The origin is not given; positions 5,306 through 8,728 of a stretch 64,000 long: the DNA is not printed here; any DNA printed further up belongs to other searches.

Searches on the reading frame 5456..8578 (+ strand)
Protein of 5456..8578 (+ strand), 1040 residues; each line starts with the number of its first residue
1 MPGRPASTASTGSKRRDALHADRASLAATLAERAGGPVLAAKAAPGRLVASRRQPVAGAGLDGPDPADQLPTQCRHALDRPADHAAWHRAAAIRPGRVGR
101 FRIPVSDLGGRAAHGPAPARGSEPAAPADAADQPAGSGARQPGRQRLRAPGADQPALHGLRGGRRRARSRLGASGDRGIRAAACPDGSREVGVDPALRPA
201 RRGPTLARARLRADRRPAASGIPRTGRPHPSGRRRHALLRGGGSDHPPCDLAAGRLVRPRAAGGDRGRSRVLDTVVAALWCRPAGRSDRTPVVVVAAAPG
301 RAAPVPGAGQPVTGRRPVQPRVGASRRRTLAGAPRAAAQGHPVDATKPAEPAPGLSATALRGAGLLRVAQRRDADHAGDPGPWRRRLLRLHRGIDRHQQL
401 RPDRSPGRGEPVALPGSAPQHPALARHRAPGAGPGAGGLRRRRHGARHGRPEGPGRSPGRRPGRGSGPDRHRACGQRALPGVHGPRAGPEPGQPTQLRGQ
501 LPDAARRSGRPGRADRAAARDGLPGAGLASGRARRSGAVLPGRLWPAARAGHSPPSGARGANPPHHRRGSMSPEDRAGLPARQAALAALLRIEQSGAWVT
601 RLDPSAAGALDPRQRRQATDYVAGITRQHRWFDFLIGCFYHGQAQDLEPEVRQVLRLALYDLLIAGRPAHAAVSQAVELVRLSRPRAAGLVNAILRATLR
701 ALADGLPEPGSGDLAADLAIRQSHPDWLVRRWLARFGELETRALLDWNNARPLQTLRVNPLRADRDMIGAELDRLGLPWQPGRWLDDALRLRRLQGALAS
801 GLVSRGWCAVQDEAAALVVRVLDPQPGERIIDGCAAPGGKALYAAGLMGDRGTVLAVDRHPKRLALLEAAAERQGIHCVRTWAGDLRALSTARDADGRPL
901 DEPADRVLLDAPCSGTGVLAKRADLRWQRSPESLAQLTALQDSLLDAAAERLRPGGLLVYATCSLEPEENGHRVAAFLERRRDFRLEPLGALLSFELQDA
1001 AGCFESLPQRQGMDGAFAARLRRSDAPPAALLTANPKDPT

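Call 38: search_protein_families(library=pfam, proteins=[window:5456-8578:+], max_evalue=0.0001)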
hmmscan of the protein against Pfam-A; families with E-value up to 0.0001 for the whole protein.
window:5456-8578:+ (1040 aa): 4 families
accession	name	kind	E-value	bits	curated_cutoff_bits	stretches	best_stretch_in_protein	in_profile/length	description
PF01189.24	Methyltr_RsmB-F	-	7.4e-53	179.6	27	1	821-1022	3-199/199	16S rRNA methyltransferase RsmB/F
PF01029.23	NusB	-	1.6e-18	67.8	23.1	1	581-699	3-132/133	NusB family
PF22458.1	RsmF-B_ferredox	-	6.7e-15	55.4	27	1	724-793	1-69/74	Methyltr_RsmF/B-like, ferredoxin-like domain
PF01728.25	FtsJ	-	2.4e-06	28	24.1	1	822-964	19-141/181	FtsJ-like methyltransferase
